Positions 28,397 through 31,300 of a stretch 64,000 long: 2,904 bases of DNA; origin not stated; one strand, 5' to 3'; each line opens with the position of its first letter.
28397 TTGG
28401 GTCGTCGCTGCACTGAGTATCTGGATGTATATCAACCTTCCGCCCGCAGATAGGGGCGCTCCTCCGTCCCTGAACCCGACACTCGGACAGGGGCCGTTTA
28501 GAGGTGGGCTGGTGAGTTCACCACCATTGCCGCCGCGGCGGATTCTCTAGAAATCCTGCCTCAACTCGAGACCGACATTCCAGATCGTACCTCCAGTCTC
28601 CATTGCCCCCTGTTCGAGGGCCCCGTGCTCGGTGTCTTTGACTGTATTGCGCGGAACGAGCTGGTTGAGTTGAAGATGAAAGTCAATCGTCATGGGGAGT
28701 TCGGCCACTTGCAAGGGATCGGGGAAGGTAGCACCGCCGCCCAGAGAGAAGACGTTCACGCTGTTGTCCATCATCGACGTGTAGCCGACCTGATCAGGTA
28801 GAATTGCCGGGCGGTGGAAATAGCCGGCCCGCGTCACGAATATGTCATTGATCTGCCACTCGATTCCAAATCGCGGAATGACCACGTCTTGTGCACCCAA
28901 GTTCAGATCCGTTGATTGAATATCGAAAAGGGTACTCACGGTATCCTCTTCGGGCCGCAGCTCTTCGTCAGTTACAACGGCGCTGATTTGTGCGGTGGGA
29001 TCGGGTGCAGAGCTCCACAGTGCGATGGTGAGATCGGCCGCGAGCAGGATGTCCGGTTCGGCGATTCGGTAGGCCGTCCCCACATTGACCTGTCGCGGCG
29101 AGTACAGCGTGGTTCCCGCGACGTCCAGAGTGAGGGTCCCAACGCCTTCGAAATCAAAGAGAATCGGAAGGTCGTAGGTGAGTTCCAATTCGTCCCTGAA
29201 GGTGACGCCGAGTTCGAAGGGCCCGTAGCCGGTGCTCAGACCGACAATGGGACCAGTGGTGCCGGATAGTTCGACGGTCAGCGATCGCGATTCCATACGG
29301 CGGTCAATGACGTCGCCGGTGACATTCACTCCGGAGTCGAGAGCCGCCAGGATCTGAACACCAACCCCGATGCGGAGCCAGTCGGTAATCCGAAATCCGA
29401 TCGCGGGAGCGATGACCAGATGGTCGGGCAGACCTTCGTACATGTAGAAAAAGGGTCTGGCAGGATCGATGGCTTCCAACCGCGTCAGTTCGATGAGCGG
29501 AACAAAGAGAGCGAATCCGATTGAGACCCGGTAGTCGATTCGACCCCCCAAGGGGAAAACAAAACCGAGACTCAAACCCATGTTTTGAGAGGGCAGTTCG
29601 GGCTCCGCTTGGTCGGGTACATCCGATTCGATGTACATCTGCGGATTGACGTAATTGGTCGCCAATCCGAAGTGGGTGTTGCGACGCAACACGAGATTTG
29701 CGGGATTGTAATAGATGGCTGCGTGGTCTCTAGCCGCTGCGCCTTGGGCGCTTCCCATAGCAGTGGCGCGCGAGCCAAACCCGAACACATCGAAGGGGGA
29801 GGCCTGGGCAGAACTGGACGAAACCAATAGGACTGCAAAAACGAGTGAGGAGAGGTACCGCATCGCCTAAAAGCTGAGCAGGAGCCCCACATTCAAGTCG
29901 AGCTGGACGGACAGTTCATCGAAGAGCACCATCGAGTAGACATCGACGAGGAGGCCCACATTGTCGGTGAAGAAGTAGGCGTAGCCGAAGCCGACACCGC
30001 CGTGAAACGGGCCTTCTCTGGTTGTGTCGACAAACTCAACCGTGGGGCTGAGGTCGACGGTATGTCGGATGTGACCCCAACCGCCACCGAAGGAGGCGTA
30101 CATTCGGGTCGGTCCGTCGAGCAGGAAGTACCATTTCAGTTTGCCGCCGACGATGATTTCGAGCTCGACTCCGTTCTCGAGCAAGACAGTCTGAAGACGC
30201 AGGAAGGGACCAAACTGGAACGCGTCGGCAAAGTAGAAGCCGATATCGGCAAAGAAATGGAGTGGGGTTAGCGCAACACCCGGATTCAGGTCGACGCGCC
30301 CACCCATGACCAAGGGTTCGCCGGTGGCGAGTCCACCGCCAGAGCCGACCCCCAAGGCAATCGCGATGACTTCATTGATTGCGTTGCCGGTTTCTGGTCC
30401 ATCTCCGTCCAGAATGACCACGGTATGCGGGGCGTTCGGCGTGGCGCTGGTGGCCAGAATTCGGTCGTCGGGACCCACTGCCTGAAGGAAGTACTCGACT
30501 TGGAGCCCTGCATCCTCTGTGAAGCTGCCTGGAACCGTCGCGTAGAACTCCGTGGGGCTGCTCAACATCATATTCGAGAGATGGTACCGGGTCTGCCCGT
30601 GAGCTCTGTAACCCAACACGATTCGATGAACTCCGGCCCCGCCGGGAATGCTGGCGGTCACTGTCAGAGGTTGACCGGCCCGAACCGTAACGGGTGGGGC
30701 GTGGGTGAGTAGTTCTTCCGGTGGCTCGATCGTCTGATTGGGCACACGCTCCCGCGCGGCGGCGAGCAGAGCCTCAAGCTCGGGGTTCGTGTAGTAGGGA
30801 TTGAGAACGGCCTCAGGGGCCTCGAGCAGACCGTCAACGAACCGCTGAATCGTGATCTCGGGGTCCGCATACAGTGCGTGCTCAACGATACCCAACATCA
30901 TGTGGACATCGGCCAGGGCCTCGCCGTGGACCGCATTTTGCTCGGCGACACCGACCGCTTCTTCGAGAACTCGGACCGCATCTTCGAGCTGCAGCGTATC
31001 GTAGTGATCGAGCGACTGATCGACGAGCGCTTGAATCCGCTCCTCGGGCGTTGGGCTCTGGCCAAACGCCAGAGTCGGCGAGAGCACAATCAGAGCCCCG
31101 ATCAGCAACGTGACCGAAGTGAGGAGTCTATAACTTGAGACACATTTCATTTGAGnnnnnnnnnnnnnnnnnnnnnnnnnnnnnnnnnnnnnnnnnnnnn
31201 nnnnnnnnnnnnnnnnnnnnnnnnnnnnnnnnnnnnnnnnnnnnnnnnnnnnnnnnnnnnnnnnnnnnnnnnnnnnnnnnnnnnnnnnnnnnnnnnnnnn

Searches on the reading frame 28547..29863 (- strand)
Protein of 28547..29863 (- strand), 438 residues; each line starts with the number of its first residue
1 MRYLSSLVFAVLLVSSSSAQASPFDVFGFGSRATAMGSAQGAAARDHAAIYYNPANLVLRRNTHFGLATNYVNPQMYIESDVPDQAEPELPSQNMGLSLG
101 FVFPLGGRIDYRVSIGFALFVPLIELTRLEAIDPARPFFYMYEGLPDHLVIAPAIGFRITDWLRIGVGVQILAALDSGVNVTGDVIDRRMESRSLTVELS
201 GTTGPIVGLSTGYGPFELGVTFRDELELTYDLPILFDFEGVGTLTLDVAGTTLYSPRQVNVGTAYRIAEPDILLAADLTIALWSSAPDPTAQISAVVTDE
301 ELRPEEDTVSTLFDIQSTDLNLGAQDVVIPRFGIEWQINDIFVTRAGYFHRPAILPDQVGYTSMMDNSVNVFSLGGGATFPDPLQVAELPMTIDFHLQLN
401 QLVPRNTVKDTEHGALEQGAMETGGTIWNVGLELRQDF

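Call 8: search_protein_families(library=pfam, proteins=[window:28547-29863:-], max_evalue=0.01)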
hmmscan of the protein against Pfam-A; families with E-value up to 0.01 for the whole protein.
window:28547-29863:- (438 aa): 1 family
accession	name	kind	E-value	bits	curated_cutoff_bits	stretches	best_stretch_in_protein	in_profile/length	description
PF03349.22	Toluene_X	-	7.9e-10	38.2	29.7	1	13-380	2-369/421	Outer membrane protein transport protein (OMPP1/FadL/TodX)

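Call 10: search_protein_families(library=ncbifam, proteins=[window:28547-29863:-], max_evalue=0.01)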
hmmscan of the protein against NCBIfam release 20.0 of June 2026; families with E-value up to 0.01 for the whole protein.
window:28547-29863:- (438 aa): 6 families
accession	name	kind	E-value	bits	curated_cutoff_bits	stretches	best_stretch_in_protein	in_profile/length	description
NF033709.1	PorV_fam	subfamily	7.2e-10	39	90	1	24-72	6-56/326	PorV/PorQ family protein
NF052325.1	PorVQ2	equivalog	2.7e-07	29.9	325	1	26-61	31-66/354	putative type IX sorting system protein PorV2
NF033710.1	T9SS_OM_PorV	equivalog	0.00014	21.1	250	0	20-71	24-74/367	type IX secretion system outer membrane channel protein PorV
NF041571.1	alkn_up_AupA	equivalog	0.00017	20.3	840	1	306-412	315-421/444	alkane uptake protein AupA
NF007988.0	PRK10716.1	equivalog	0.0037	16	585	1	5-84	10-89/435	long-chain fatty acid transporter FadL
NF050080.1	pilus_FilD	exception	0.0045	15.3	970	0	331-383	438-490/549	putative pilus system OmpP1/FadL family transporter FilD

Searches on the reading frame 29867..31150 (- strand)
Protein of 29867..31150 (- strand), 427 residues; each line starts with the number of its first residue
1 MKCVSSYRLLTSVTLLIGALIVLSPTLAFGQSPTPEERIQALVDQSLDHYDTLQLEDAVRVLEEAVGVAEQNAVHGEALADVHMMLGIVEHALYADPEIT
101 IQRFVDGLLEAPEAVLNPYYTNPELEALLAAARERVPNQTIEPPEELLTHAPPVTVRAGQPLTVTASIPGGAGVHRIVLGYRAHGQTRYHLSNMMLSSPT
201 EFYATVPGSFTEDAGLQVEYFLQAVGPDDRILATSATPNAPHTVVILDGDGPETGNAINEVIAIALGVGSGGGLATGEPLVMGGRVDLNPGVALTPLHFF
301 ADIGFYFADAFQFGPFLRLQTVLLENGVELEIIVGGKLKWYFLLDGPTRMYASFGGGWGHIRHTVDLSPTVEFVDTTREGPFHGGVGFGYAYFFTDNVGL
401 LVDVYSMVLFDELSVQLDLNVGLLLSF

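Call 8: search_protein_families(library=pfam, proteins=[window:29867-31150:-], max_evalue=0.01)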
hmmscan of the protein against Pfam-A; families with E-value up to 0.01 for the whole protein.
window:29867-31150:- (427 aa): 0 families

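Call 10: search_protein_families(library=ncbifam, proteins=[window:29867-31150:-], max_evalue=0.01)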
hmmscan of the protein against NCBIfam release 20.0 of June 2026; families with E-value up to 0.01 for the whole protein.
window:29867-31150:- (427 aa): 0 families

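Call 79: search_protein_families(library=pfam, proteins=[window:29867-31150:-], max_evalue=5)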
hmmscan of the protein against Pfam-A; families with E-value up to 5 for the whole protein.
window:29867-31150:- (427 aa): 1 family
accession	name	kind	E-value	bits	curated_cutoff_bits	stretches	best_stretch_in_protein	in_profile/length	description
PF13505.12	OMP_b-brl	-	0.013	16.1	28.7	1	285-414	45-163/175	Outer membrane protein beta-barrel domain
